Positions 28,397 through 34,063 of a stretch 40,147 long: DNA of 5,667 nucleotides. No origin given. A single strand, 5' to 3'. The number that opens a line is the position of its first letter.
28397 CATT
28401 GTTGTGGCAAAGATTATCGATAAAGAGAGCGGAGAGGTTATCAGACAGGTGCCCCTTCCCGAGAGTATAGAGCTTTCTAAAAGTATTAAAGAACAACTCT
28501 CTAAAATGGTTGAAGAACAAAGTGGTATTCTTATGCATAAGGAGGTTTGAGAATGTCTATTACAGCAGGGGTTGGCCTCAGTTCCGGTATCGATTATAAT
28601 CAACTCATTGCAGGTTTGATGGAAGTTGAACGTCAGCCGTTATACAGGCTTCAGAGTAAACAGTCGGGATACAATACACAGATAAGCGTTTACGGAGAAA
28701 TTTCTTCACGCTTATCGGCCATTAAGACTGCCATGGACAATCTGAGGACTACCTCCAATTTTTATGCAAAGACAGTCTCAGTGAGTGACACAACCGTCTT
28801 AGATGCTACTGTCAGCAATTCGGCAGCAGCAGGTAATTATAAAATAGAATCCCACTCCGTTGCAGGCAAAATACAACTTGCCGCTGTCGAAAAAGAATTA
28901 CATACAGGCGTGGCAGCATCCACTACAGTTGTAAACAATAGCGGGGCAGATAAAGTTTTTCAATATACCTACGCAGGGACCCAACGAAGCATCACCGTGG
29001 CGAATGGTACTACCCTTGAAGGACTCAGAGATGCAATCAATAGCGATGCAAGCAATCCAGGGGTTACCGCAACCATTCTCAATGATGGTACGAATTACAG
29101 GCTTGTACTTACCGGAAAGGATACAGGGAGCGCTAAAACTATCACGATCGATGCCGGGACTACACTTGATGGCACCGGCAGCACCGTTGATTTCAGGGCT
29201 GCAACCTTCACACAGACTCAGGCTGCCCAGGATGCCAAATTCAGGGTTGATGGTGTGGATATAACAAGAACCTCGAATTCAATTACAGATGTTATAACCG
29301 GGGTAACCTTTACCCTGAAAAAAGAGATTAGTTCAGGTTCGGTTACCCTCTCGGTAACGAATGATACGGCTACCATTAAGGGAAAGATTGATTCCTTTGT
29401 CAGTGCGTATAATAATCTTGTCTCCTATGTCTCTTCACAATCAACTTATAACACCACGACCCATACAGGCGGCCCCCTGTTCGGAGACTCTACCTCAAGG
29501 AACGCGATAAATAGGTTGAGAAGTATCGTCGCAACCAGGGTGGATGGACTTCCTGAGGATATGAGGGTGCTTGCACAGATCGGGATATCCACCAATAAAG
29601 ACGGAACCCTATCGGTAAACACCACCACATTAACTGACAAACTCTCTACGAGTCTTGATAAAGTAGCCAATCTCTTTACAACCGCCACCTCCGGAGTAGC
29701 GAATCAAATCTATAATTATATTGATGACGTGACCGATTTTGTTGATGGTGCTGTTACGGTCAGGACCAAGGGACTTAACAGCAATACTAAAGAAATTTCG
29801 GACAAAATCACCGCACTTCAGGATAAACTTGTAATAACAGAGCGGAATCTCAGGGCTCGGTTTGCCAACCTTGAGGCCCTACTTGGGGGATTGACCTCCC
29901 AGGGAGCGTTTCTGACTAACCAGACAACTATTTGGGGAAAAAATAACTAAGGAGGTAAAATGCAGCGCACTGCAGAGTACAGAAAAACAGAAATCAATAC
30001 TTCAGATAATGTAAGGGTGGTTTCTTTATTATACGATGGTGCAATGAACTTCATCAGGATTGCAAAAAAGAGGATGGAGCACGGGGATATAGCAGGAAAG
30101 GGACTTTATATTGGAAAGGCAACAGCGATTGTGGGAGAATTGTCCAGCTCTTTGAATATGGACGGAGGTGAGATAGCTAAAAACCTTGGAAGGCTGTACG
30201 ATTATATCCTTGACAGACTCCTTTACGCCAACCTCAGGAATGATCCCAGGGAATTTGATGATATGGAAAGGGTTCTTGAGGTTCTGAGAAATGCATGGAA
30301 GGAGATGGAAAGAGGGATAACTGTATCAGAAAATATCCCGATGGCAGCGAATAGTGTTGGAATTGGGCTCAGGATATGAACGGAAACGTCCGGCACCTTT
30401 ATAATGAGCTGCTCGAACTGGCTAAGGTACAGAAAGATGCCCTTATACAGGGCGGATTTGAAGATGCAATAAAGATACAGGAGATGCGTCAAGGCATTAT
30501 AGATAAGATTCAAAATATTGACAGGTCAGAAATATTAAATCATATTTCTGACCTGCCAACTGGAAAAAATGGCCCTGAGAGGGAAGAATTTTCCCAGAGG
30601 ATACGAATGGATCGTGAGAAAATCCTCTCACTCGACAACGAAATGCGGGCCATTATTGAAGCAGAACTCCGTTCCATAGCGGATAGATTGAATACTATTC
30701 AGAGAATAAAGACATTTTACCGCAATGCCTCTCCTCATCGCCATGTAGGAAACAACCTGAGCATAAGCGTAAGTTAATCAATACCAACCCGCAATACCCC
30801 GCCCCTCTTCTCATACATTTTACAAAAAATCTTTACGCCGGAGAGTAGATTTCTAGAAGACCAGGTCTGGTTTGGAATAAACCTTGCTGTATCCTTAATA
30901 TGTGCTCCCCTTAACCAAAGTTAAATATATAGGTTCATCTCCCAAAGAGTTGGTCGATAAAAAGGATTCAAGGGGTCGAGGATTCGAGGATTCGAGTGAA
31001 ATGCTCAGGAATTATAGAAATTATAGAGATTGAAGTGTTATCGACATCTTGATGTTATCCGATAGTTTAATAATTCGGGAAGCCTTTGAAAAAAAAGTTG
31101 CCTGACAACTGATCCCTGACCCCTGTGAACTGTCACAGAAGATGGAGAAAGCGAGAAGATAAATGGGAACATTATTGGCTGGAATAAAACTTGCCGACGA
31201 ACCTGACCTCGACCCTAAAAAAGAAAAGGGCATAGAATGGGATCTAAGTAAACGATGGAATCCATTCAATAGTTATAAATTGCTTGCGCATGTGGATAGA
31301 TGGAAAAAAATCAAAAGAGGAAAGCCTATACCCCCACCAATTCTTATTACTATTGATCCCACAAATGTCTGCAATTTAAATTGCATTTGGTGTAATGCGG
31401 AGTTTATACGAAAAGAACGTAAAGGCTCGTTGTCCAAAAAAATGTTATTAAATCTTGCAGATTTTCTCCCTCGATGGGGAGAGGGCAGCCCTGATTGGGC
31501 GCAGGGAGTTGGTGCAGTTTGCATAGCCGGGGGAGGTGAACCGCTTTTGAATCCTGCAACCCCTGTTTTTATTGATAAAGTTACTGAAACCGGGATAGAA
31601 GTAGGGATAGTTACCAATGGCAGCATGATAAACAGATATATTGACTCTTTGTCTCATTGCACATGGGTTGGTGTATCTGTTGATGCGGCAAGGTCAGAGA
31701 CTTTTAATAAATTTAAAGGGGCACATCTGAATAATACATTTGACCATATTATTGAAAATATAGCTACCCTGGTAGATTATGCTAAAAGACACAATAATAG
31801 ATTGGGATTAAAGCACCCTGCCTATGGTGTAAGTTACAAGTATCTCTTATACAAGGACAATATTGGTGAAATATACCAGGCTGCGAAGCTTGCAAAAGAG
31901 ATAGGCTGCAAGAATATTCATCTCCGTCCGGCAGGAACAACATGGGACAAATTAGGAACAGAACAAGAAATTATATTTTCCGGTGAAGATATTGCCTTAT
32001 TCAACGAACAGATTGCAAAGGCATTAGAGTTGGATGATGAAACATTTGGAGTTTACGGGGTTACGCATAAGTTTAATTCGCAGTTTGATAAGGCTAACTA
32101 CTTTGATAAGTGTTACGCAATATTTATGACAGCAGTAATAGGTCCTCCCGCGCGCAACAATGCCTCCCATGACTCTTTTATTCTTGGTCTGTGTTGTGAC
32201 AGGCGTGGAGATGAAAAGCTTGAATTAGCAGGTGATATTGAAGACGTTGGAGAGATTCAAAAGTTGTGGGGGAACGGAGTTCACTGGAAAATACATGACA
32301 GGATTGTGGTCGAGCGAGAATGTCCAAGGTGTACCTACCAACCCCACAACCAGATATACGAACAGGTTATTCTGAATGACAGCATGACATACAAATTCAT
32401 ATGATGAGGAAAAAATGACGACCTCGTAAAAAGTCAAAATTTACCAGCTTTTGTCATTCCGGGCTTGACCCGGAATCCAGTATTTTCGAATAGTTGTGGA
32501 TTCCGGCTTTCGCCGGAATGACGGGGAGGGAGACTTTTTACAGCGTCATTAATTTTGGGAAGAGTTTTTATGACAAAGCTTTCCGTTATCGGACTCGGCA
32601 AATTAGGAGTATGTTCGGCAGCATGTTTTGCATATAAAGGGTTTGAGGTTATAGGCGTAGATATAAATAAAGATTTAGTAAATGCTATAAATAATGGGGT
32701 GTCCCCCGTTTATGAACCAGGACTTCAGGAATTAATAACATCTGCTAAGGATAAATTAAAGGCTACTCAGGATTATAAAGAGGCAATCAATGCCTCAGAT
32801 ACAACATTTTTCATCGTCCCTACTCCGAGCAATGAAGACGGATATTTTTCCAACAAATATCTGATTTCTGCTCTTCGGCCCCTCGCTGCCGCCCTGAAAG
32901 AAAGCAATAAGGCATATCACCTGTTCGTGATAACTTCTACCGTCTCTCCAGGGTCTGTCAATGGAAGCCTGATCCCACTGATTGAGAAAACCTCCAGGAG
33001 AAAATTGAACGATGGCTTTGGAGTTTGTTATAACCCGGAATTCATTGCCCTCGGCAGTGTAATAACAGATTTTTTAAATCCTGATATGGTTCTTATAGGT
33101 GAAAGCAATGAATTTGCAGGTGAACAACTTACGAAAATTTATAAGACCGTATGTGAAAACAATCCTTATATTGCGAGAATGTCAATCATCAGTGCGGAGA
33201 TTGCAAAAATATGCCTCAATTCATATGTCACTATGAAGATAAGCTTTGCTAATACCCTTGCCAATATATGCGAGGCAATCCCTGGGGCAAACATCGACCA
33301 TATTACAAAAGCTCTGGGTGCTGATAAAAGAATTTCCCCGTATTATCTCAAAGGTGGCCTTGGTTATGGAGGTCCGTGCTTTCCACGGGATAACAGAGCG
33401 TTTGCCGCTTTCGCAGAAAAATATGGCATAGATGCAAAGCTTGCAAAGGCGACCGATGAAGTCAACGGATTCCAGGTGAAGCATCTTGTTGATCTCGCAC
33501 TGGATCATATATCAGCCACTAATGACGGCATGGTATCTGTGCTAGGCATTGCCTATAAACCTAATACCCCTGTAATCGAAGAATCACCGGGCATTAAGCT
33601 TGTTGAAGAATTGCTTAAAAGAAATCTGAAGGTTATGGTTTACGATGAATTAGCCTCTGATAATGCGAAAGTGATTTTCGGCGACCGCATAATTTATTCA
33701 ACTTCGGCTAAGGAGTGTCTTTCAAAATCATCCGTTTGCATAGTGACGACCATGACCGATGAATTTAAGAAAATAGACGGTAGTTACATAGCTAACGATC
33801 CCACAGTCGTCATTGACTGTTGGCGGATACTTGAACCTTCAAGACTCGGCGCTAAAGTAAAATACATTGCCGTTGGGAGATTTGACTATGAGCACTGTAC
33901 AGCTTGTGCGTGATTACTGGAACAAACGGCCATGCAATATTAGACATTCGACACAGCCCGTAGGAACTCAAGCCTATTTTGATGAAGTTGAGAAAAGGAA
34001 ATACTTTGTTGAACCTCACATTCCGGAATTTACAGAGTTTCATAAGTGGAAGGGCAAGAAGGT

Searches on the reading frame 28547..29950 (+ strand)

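Call 67: search_protein_families(library=pfam, proteins=[window:28547-29950:+], max_evalue=0.00001)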
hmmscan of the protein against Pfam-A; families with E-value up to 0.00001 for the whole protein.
window:28547-29950:+ (467 aa): 3 families
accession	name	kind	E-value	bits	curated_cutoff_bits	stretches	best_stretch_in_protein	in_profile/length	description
PF07195.17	FliD_C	-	1.9e-56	191.5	25.4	1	227-447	1-232/236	Flagellar hook-associated protein 2 C-terminus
PF02465.23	FliD_N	-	1.5e-24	86.9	24.8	1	13-106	1-94/97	Flagellar hook-associated protein 2 N-terminus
PF07196.18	Flagellin_IN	-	6.8e-10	39.4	22.7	1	144-192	8-55/55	Flagellin hook IN motif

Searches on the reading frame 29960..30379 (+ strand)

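Call 67: search_protein_families(library=pfam, proteins=[window:29960-30379:+], max_evalue=0.00001)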
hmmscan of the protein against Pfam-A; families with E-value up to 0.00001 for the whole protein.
window:29960-30379:+ (139 aa): 1 family
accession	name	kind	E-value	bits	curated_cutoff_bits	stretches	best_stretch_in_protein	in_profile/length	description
PF02561.19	FliS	-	2.9e-36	124.7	26.7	1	5-116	2-114/115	Flagellar protein FliS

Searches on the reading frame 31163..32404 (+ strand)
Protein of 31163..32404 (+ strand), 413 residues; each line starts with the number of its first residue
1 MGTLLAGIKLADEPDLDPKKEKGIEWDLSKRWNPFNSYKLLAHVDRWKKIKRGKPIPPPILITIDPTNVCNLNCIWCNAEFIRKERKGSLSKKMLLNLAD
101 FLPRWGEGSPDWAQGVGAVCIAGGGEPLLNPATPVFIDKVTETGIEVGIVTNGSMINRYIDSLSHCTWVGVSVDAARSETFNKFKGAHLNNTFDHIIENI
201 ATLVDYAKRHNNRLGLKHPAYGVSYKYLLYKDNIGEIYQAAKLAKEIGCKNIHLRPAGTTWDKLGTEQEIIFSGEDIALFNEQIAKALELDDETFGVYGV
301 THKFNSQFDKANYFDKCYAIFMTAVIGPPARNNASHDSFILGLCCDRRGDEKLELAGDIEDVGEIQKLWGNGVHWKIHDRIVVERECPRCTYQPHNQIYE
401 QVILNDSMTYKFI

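Call 67: search_protein_families(library=pfam, proteins=[window:31163-32404:+], max_evalue=0.00001)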
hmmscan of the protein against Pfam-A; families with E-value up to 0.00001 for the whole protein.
window:31163-32404:+ (413 aa): 1 family
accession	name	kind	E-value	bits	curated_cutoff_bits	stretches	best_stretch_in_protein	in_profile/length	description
PF04055.27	Radical_SAM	-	2e-15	57.8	29.5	1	66-208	3-141/166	Radical SAM superfamily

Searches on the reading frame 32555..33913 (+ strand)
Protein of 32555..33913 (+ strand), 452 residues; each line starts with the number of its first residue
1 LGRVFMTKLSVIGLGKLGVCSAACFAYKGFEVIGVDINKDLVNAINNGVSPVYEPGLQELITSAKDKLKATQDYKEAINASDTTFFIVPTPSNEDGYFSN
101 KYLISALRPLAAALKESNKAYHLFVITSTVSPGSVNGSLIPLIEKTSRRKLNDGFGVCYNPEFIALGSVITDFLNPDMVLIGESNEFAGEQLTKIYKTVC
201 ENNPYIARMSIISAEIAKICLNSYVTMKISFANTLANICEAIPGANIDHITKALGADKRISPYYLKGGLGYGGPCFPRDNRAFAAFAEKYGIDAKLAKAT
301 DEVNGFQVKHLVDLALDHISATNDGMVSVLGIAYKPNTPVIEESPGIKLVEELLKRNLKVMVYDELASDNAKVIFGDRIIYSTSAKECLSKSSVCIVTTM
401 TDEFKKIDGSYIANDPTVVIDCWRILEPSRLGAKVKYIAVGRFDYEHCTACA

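Call 67: search_protein_families(library=pfam, proteins=[window:32555-33913:+], max_evalue=0.00001)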
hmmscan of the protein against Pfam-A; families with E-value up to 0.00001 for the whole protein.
window:32555-33913:+ (452 aa): 4 families
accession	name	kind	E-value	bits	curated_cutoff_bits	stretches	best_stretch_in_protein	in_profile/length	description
PF03721.20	UDPG_MGDP_dh_N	-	5.7e-46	156.9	27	1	8-194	2-186/187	UDP-glucose/GDP-mannose dehydrogenase family, NAD binding domain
PF00984.24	UDPG_MGDP_dh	-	2.7e-28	98.3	25.4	1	213-304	2-92/94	UDP-glucose/GDP-mannose dehydrogenase family, central domain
PF03720.21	UDPG_MGDP_dh_C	-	4.3e-20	72.5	30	1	329-428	2-103/103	UDP-glucose/GDP-mannose dehydrogenase family, UDP binding domain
PF03446.21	NAD_binding_2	-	3.4e-06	27.6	21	0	9-121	2-97/161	NAD binding domain of 6-phosphogluconate dehydrogenase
